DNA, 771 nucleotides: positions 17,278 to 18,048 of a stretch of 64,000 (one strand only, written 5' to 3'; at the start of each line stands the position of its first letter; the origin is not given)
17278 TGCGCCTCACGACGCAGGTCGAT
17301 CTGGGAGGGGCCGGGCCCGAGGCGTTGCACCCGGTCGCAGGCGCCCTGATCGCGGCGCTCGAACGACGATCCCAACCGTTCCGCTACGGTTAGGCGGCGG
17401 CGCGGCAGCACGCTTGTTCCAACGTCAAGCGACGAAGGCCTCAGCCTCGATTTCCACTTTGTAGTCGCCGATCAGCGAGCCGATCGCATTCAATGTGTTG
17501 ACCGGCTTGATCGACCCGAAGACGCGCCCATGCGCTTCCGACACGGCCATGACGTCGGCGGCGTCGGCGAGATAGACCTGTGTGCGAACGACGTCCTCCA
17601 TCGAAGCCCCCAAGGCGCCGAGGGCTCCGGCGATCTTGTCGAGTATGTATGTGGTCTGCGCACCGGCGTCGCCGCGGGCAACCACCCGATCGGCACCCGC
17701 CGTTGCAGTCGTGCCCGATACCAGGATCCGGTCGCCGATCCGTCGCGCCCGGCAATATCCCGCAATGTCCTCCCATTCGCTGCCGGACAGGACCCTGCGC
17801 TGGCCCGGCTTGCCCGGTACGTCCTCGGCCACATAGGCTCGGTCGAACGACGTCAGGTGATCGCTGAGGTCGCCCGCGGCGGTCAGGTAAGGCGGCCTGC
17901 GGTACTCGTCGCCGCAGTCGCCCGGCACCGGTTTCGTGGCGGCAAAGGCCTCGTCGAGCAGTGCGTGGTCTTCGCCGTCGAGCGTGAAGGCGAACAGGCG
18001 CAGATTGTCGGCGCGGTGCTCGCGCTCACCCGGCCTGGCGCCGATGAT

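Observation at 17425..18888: Aldo/keto reductase fused to a RidA/YjgF (reactive-intermediate deaminase) domain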

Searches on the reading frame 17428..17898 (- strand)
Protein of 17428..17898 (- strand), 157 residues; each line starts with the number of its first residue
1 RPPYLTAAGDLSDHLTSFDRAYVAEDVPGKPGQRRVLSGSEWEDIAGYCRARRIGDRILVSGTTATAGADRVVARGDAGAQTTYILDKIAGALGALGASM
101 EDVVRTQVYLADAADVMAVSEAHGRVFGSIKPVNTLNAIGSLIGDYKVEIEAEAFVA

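Call 12: search_solved_structures(query=window:17428-17829:-, max_evalue=0.001, show_alignments=5)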
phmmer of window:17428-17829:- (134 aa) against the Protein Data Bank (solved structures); distinct sequences matched with E-value up to 0.001: 37.
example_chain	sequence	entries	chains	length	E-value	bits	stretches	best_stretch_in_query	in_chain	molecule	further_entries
3i7t_A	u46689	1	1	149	1.5e-19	73.7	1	12-133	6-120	Putative uncharacterized protein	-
2dyy_A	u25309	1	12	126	9.2e-12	48.5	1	21-132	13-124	UPF0076 protein PH0854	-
5yu2_A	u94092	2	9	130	2.4e-08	37.5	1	22-129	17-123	Translation initiation inhibitor homologue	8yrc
2csl_A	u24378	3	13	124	4.3e-08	36.7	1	22-129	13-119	protein translation initiation inhibitor | translation initiation inhibitor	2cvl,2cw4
2b33_A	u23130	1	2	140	7e-08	36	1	21-131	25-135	protein synthesis inhibitor, putative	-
1qd9_A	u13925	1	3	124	8.6e-08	35.7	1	48-133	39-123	PURINE REGULATORY PROTEIN YABJ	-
5y6u_A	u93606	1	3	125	8.7e-08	35.7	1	48-133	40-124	YabJ protein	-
7cd2_A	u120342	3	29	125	2.3e-07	34.3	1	48-133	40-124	YabJ protein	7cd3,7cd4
5hp7_A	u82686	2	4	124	1.8e-06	31.4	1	25-130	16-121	Reactive Intermediate Deaminase A, chloroplastic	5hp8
3v4d_A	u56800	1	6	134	2.5e-06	31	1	34-133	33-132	Aminoacrylate peracid reductase RutC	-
3l7q_A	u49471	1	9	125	3.4e-06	30.6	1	22-131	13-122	Putative translation initiation inhibitor, aldR regulator-like protein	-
2ig8_A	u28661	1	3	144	3.8e-06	30.4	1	23-130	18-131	Hypothetical protein PA3499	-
1jd1_A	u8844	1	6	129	5.9e-06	29.8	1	22-129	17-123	HYPOTHETICAL 13.9 KDA PROTEIN IN FCY2-PET117 INTERGENIC REGION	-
8v8r_A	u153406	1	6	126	6.4e-06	29.7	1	22-131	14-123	Enamine/imine deaminase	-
3r0p_A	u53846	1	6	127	9.9e-06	29.1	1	22-117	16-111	L-PSP putative endoribonuclease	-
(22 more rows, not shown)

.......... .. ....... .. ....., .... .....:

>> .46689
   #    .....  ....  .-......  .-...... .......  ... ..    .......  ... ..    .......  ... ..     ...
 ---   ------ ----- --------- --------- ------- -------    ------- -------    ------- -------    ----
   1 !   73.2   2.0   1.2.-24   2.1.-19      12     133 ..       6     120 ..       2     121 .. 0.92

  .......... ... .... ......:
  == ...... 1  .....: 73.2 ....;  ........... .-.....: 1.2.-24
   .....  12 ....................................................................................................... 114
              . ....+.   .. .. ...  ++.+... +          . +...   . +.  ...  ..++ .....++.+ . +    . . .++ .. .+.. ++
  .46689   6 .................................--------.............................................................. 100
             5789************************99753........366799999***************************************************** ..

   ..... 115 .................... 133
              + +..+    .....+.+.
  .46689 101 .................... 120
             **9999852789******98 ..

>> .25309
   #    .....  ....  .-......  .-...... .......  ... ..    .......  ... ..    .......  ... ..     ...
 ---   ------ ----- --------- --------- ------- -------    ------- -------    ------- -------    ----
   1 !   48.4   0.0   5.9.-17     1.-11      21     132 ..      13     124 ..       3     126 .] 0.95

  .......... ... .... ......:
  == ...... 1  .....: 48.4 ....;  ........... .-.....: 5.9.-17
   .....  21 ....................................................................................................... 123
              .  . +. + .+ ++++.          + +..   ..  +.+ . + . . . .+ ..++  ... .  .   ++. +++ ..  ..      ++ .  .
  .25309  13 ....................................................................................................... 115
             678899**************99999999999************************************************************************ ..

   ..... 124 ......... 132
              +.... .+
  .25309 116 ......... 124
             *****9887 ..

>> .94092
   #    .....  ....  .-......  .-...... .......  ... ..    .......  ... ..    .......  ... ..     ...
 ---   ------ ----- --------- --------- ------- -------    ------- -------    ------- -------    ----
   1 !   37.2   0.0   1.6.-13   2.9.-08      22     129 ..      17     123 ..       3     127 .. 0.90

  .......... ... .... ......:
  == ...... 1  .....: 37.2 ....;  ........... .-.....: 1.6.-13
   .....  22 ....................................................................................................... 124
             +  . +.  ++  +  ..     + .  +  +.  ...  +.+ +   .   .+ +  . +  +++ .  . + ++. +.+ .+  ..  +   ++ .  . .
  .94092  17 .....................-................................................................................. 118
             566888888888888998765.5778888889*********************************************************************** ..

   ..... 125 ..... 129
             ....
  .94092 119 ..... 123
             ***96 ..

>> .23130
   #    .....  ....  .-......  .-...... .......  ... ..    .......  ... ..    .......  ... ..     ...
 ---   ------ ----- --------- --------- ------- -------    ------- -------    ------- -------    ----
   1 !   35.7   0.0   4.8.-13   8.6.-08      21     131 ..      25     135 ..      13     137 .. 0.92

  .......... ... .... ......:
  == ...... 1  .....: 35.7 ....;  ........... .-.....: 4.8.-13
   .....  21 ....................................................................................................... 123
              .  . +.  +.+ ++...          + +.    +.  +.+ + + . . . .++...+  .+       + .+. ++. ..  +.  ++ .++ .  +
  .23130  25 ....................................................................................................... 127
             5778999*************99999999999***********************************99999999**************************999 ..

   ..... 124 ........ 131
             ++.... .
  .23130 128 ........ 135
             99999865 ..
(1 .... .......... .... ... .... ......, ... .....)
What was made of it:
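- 17434..17769 (-): Rid/YjgF-fold domain, aa 374-485 (the structural domain starts near aa 354). The best PDB match is 3i7t (Rv2704), E 1.5e-19 (call 12).
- On Rid / YjgF / YER057c / UK114 superfamily (PF01042): There are 37 PDB Rid proteins at E below 1e-3 (call 12).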

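Call 36: find_homologous_proteins(query=window:17428-17898:-, max_evalue=0.00001)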
Query window:17428-17898:- (157 aa): 1259 proteins with E <= 0.00001 among 1640 candidates; the best 120 are listed.
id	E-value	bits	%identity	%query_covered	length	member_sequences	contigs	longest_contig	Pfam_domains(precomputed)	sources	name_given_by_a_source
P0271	1.9e-94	331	100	100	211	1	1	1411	PF01042.27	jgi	jgi:enamine deaminase RidA (YjgF/YER057c/UK114 family)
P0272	1.7e-77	276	82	99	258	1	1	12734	PF00248.28,PF01042.27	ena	-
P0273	9.3e-67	242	74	99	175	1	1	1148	PF01042.27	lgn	-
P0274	2.7e-62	227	70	99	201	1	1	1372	PF01042.27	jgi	jgi:enamine deaminase RidA (YjgF/YER057c/UK114 family)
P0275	1.8e-61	225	67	99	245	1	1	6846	PF00248.28,PF01042.27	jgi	-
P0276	3.3e-61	224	67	100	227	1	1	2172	PF01042.27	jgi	jgi:enamine deaminase RidA (YjgF/YER057c/UK114 family)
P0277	1.4e-60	222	68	100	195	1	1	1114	PF01042.27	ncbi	-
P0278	3.5e-60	220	67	99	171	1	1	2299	PF01042.27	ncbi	-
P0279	7.4e-60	219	66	99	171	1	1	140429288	PF01042.27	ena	-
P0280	2.0e-59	218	69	99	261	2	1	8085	PF00248.28,PF01042.27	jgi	jgi:enamine deaminase RidA (YjgF/YER057c/UK114 family)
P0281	7.2e-59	216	68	100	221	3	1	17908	PF01042.27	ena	-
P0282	4.1e-58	214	65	100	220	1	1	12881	PF01042.27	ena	-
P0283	5.0e-58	213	75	87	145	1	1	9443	PF01042.27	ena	-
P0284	5.1e-58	213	66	100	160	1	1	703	PF01042.27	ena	-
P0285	9.0e-58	213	78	83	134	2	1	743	PF01042.27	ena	-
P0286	9.1e-58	213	68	99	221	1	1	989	PF01042.27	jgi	jgi:enamine deaminase RidA (YjgF/YER057c/UK114 family)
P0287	2.9e-57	211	65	99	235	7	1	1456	PF00248.28,PF01042.27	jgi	jgi:enamine deaminase RidA (YjgF/YER057c/UK114 family)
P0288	7.2e-57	210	65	99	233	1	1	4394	PF00248.28,PF01042.27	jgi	jgi:enamine deaminase RidA (YjgF/YER057c/UK114 family)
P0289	8.8e-57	209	63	99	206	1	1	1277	PF01042.27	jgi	jgi:enamine deaminase RidA (YjgF/YER057c/UK114 family)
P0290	1.9e-56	208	68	97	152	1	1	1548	PF01042.27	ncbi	ncbi:MAG: RidA family protein, partial [Pseudomonadota bacterium]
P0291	2.1e-56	208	67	99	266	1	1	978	PF00248.28,PF01042.27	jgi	jgi:enamine deaminase RidA (YjgF/YER057c/UK114 family)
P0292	2.5e-56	208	64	99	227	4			PF00248.28,PF01042.27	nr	nr:aldo/keto reductase [Rhizobium sp. AN80A]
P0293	4.0e-56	207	67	99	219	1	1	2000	PF01042.27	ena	-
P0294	4.9e-56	207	69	99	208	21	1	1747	PF01042.27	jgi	jgi:enamine deaminase RidA (YjgF/YER057c/UK114 family)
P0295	7.3e-56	206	67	99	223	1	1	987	PF01042.27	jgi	jgi:enamine deaminase RidA (YjgF/YER057c/UK114 family)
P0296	1.4e-55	205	64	100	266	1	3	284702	PF00248.28,PF01042.27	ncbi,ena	-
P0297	1.5e-55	205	64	98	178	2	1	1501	PF01042.27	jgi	jgi:enamine deaminase RidA (YjgF/YER057c/UK114 family)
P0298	1.5e-55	205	65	99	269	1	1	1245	PF00248.28,PF01042.27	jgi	jgi:enamine deaminase RidA (YjgF/YER057c/UK114 family)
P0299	1.6e-55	205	63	99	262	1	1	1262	PF00248.28,PF01042.27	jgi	jgi:enamine deaminase RidA (YjgF/YER057c/UK114 family)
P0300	2.8e-55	204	66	99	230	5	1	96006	PF01042.27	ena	-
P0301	3.3e-55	204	67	99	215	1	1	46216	PF01042.27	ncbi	ncbi:MAG TPA: Rid family hydrolase, partial [Roseiarcus sp.]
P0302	3.5e-55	204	63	97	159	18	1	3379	PF01042.27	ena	-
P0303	3.6e-55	204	66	99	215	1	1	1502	PF01042.27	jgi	jgi:enamine deaminase RidA (YjgF/YER057c/UK114 family)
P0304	3.8e-55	204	65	100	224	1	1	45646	PF01042.27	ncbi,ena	-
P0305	4.0e-55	204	65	99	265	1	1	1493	PF00248.28,PF01042.27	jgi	jgi:enamine deaminase RidA (YjgF/YER057c/UK114 family)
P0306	7.4e-55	203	75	82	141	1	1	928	PF01042.27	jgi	jgi:enamine deaminase RidA (YjgF/YER057c/UK114 family)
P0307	8.5e-55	203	64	99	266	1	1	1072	PF00248.28,PF01042.27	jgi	jgi:enamine deaminase RidA (YjgF/YER057c/UK114 family)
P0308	1.1e-54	202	66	99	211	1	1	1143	PF01042.27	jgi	jgi:enamine deaminase RidA (YjgF/YER057c/UK114 family)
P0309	1.6e-54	202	64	99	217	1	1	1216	PF01042.27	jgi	jgi:enamine deaminase RidA (YjgF/YER057c/UK114 family)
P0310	3.8e-54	201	65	98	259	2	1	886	PF00248.28,PF01042.27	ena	-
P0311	3.9e-54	201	62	100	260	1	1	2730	PF00248.28,PF01042.27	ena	-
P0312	7.3e-54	200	65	99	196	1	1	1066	PF01042.27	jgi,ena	jgi:enamine deaminase RidA (YjgF/YER057c/UK114 family)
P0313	8.8e-54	200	79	77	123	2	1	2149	PF01042.27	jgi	jgi:enamine deaminase RidA (YjgF/YER057c/UK114 family)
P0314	1.0e-53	199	67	99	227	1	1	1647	PF01042.27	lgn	-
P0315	1.1e-53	199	64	93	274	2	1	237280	PF00248.28,PF01042.27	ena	-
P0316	2.0e-53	198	63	99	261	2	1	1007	PF00248.28,PF01042.27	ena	-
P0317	2.4e-53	198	63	99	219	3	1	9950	PF01042.27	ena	-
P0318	3.2e-53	198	61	99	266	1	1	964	PF00248.28,PF01042.27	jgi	-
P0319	4.3e-53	197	64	99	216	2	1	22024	PF01042.27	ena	-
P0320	5.0e-53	197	62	99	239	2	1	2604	PF00248.28,PF01042.27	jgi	jgi:enamine deaminase RidA (YjgF/YER057c/UK114 family)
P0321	5.2e-53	197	62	99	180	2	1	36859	PF01042.27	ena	-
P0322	6.5e-53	197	62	100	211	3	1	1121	PF01042.27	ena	-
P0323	8.4e-53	196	63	100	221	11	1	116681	PF01042.27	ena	-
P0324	1.7e-52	195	63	99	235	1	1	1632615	PF01042.27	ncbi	-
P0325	1.8e-52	195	62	99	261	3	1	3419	PF00248.28,PF01042.27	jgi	jgi:enamine deaminase RidA (YjgF/YER057c/UK114 family)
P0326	1.9e-52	195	62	99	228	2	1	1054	PF00248.28,PF01042.27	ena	-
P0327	2.0e-52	195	62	99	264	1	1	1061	PF00248.28,PF01042.27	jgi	jgi:enamine deaminase RidA (YjgF/YER057c/UK114 family)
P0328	3.6e-52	194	62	100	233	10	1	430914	PF00248.28,PF01042.27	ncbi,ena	-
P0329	5.1e-52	194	68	85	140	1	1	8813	PF01042.27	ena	-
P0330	1.4e-51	192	62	99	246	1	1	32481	PF00248.28,PF01042.27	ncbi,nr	ncbi:MAG: aldo/keto reductase, partial [Alphaproteobacteria bacterium]|nr:aldo/keto reductase [Alpha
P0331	1.6e-51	192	61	99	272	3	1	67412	PF00248.28,PF01042.27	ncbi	-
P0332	1.9e-51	192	62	99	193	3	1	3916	PF01042.27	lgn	-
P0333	2.3e-51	192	72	81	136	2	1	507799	PF01042.27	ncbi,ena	-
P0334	2.7e-51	192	63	99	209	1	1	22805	PF01042.27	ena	-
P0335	4.1e-51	191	61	99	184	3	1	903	PF01042.27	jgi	jgi:enamine deaminase RidA (YjgF/YER057c/UK114 family)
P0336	7.8e-51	190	59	96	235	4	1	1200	PF00248.28,PF01042.27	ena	-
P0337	8.4e-51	190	62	99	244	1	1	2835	PF00248.28,PF01042.27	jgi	jgi:enamine deaminase RidA (YjgF/YER057c/UK114 family)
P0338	1.7e-50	189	57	99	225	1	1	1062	PF00248.28,PF01042.27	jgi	jgi:enamine deaminase RidA (YjgF/YER057c/UK114 family)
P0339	1.8e-50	189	62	100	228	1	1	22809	PF01042.27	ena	-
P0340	2.8e-50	188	59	99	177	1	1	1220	PF01042.27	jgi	jgi:enamine deaminase RidA (YjgF/YER057c/UK114 family)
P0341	2.9e-50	188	62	99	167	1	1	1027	PF01042.27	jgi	jgi:enamine deaminase RidA (YjgF/YER057c/UK114 family)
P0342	2.9e-50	188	60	99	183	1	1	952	PF01042.27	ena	-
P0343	4.6e-50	188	64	87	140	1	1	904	PF01042.27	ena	-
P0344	5.1e-50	187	60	99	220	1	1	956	PF01042.27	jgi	jgi:enamine deaminase RidA (YjgF/YER057c/UK114 family)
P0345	9.7e-50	186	65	99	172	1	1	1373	PF01042.27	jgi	jgi:enamine deaminase RidA (YjgF/YER057c/UK114 family)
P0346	1.2e-49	186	61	99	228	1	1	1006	PF00248.28,PF01042.27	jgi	jgi:enamine deaminase RidA (YjgF/YER057c/UK114 family)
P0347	1.3e-49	186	67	85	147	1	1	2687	PF01042.27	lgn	-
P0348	1.9e-49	185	68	82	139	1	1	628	PF01042.27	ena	-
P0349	1.9e-49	185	60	99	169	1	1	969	PF01042.27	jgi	jgi:enamine deaminase RidA (YjgF/YER057c/UK114 family)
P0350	2.0e-49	185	60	99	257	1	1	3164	PF00248.28,PF01042.27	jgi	jgi:enamine deaminase RidA (YjgF/YER057c/UK114 family)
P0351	2.6e-49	185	64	99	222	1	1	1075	PF01042.27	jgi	jgi:enamine deaminase RidA (YjgF/YER057c/UK114 family)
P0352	4.3e-49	184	60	100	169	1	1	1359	PF01042.27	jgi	jgi:enamine deaminase RidA (YjgF/YER057c/UK114 family)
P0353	5.5e-49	184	70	82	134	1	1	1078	PF01042.27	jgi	jgi:enamine deaminase RidA (YjgF/YER057c/UK114 family)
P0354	7.3e-49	184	58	99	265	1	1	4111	PF00248.28,PF01042.27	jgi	jgi:enamine deaminase RidA (YjgF/YER057c/UK114 family)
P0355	8.2e-49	183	59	98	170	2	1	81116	PF01042.27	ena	-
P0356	8.4e-49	183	58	100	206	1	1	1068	PF01042.27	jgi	jgi:enamine deaminase RidA (YjgF/YER057c/UK114 family)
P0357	9.7e-49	183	60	99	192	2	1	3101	PF01042.27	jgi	-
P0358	1.0e-48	183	62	99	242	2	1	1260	PF00248.28,PF01042.27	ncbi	-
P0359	1.2e-48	183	71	79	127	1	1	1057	PF01042.27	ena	-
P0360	1.3e-48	183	62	99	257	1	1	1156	PF00248.28,PF01042.27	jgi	jgi:enamine deaminase RidA (YjgF/YER057c/UK114 family)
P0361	1.3e-48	183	73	82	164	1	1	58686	PF01042.27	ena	-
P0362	1.4e-48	183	59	99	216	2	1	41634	PF01042.27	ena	-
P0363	1.4e-48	183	65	87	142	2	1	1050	PF01042.27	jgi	jgi:enamine deaminase RidA (YjgF/YER057c/UK114 family)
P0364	1.8e-48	182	60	99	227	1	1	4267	PF00248.28,PF01042.27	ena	-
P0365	1.9e-48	182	66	85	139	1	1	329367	PF01042.27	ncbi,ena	-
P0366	2.1e-48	182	58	99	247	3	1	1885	PF00248.28,PF01042.27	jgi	jgi:enamine deaminase RidA (YjgF/YER057c/UK114 family)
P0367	2.9e-48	182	67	84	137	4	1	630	PF01042.27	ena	-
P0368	3.5e-48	181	62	100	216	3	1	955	PF01042.27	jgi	jgi:enamine deaminase RidA (YjgF/YER057c/UK114 family)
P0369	3.8e-48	181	57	99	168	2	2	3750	PF01042.27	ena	-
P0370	4.0e-48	181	57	99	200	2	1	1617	PF01042.27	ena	-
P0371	4.1e-48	181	62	99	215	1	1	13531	PF01042.27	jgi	jgi:enamine deaminase RidA (YjgF/YER057c/UK114 family)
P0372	4.3e-48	181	58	99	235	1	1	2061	PF00248.28,PF01042.27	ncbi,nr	ncbi:MAG TPA: aldo/keto reductase, partial [Nordella sp.]|nr:aldo/keto reductase [Nordella sp.]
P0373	4.7e-48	181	58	99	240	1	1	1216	PF00248.28,PF01042.27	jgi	jgi:enamine deaminase RidA (YjgF/YER057c/UK114 family)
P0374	5.7e-48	181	58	99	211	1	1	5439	PF01042.27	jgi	jgi:enamine deaminase RidA (YjgF/YER057c/UK114 family)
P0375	5.9e-48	181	58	99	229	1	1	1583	PF00248.28,PF01042.27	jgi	jgi:enamine deaminase RidA (YjgF/YER057c/UK114 family)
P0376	6.7e-48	180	58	99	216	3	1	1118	PF01042.27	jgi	jgi:enamine deaminase RidA (YjgF/YER057c/UK114 family)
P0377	6.8e-48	180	59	99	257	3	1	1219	PF00248.28,PF01042.27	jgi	jgi:enamine deaminase RidA (YjgF/YER057c/UK114 family)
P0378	7.1e-48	180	60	99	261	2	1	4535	PF00248.28,PF01042.27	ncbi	ncbi:MAG: aldo/keto reductase, partial [Geminicoccaceae bacterium]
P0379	7.9e-48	180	56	99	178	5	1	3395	PF01042.27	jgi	jgi:enamine deaminase RidA (YjgF/YER057c/UK114 family)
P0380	8.6e-48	180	68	86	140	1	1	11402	PF01042.27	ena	-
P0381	9.4e-48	180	59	98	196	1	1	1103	PF01042.27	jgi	jgi:enamine deaminase RidA (YjgF/YER057c/UK114 family)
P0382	1.0e-47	180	69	83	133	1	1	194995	PF01042.27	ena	-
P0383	1.5e-47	179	66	87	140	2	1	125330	PF01042.27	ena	-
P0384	1.7e-47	179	59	94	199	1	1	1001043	PF01042.27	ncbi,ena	-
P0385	1.8e-47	179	61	99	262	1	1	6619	PF00248.28,PF01042.27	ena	-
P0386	2.0e-47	179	58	99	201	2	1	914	PF01042.27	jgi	jgi:enamine deaminase RidA (YjgF/YER057c/UK114 family)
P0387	2.2e-47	179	61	99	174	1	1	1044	PF01042.27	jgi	-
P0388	2.9e-47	178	68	86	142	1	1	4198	PF01042.27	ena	-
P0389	3.3e-47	178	70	83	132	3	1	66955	PF01042.27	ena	-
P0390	4.8e-47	178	67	78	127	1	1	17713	PF01042.27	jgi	jgi:enamine deaminase RidA (YjgF/YER057c/UK114 family)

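Call 37: find_encoding_contigs(protein=P0333, flank=8000, max_places=2)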
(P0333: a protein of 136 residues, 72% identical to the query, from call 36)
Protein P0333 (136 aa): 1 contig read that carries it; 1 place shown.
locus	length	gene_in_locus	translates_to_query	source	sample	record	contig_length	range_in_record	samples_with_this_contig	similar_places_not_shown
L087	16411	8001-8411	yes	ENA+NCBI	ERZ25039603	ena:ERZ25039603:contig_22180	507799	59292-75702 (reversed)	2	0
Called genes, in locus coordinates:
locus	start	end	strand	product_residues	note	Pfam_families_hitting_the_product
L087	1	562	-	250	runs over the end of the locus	PF00106:adh_short, PF08659:KR, PF23441:SDR, PF13561:adh_short_C2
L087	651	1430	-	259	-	PF01094:ANF_receptor, PF13458:Peripla_BP_6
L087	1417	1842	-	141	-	PF13458:Peripla_BP_6, PF13433:Peripla_BP_5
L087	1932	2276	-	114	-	PF02653:BPD_transp_2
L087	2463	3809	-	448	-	PF02653:BPD_transp_2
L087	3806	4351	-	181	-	PF00005:ABC_tran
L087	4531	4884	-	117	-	PF00005:ABC_tran (weak)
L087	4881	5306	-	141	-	PF13476:AAA_23 (faint), PF00005:ABC_tran, PF13304:AAA_21 (faint)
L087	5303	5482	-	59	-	-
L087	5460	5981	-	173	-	PF00248:Aldo_ket_red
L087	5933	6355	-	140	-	PF00248:Aldo_ket_red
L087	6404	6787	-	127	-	-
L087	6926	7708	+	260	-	PF00248:Aldo_ket_red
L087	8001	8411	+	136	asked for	PF01042:Ribonuc_L-PSP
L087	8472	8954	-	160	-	PF00141:peroxidase (faint)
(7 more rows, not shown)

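Call 38: find_encoding_contigs(protein=P0365, flank=8000, max_places=2)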
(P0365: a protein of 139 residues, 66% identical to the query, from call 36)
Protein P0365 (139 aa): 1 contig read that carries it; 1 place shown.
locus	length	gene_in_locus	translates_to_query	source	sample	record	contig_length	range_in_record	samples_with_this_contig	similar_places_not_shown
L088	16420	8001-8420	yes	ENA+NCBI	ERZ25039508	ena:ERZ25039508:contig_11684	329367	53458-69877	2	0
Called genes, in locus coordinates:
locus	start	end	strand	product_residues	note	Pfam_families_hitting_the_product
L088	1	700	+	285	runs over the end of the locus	PF01408:GFO_IDH_MocA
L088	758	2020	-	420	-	PF13433:Peripla_BP_5, PF13458:Peripla_BP_6, PF01094:ANF_receptor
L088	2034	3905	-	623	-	PF02653:BPD_transp_2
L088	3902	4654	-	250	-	PF00005:ABC_tran, PF02463:SMC_N (faint), PF13476:AAA_23 (weak), PF13555:AAA_29 (weak), PF13304:AAA_21 (weak)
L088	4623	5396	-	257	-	PF00005:ABC_tran, PF13304:AAA_21 (faint)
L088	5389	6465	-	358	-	PF00248:Aldo_ket_red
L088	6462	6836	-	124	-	-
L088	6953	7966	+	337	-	PF00248:Aldo_ket_red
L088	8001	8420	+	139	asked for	PF01042:Ribonuc_L-PSP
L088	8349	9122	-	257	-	-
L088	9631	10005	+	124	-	PF00239:Resolvase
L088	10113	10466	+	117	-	-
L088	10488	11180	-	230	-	-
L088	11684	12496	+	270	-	PF09832:DUF2059 (weak)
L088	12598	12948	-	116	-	-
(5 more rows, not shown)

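Call 39: find_encoding_contigs(protein=P0382, flank=8000, max_places=2)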
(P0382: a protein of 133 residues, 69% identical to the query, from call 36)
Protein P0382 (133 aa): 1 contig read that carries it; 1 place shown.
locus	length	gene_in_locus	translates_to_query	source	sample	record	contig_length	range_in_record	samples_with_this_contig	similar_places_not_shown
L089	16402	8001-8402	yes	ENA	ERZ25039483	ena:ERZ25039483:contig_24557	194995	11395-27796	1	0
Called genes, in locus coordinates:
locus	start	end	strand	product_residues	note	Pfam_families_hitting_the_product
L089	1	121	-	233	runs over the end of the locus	-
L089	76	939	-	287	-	PF00392:GntR, PF07729:FCD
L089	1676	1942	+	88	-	PF12399:BCA_ABC_TP_C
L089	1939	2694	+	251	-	PF00005:ABC_tran, PF13304:AAA_21 (faint)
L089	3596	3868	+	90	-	-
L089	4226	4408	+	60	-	PF02653:BPD_transp_2 (weak)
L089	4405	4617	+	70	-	-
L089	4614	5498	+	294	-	-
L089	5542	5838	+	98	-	PF22580:KYNU_C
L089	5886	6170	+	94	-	PF03301:Trp_dioxygenase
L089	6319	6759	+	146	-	PF03301:Trp_dioxygenase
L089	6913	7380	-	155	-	-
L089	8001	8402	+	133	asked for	PF01042:Ribonuc_L-PSP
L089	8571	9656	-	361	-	PF12625:Arabinose_bd, PF12833:HTH_18, PF00165:HTH_AraC (weak)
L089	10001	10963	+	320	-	PF02737:3HCDH_N, PF00725:3HCDH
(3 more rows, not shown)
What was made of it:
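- Apparent stand-alone Rid copies are frameshift-broken fusions (calls 36-39).
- Tried and rejected: The 'stand-alone' Rid hits at about 70% identity lie directly after truncated AKR genes in assemblies where neighbouring genes are also broken (calls 36-39).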
